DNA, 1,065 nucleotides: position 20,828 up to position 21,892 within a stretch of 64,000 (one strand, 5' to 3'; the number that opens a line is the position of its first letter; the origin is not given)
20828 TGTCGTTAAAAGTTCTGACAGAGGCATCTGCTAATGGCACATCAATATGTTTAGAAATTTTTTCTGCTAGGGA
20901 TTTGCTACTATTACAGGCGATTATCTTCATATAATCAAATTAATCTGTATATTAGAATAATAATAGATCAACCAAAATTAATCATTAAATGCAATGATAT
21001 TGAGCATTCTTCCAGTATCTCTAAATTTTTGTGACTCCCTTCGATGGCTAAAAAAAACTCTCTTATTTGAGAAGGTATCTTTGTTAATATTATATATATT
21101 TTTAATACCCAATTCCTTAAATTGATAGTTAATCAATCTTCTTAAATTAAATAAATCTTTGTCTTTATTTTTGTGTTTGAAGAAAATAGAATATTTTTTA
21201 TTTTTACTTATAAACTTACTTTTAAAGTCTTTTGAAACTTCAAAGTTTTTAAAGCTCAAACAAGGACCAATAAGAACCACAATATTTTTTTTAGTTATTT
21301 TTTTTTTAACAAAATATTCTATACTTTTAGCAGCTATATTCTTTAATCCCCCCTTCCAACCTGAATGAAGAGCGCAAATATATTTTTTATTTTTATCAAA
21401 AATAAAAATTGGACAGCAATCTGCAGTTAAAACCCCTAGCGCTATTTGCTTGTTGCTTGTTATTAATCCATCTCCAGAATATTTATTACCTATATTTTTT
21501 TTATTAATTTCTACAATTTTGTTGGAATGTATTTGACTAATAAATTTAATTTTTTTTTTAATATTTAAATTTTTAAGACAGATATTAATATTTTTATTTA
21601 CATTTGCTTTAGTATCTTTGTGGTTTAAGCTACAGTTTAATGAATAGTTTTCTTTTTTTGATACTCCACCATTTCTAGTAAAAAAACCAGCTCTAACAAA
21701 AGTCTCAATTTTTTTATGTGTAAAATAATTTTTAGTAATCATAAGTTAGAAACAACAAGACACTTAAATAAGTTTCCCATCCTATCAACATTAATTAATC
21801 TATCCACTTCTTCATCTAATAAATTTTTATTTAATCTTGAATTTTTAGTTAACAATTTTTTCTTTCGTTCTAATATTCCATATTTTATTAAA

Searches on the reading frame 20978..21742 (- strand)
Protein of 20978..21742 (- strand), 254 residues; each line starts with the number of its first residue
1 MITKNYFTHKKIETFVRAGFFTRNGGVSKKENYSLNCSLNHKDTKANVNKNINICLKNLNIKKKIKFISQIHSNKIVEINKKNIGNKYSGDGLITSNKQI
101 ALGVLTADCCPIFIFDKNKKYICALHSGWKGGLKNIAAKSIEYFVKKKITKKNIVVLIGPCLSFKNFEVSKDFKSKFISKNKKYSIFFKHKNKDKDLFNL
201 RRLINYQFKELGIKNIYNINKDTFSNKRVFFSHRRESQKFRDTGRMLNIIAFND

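Call 28: search_protein_families(library=pfam, proteins=[window:20978-21742:-])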
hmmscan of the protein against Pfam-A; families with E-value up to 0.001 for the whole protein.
window:20978-21742:- (254 aa): 1 family
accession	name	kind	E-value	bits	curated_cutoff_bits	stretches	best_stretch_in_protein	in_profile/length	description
PF02578.20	Cu-oxidase_4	-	8.5e-61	205.8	22.9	1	21-250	1-237/238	Multi-copper polyphenol oxidoreductase laccase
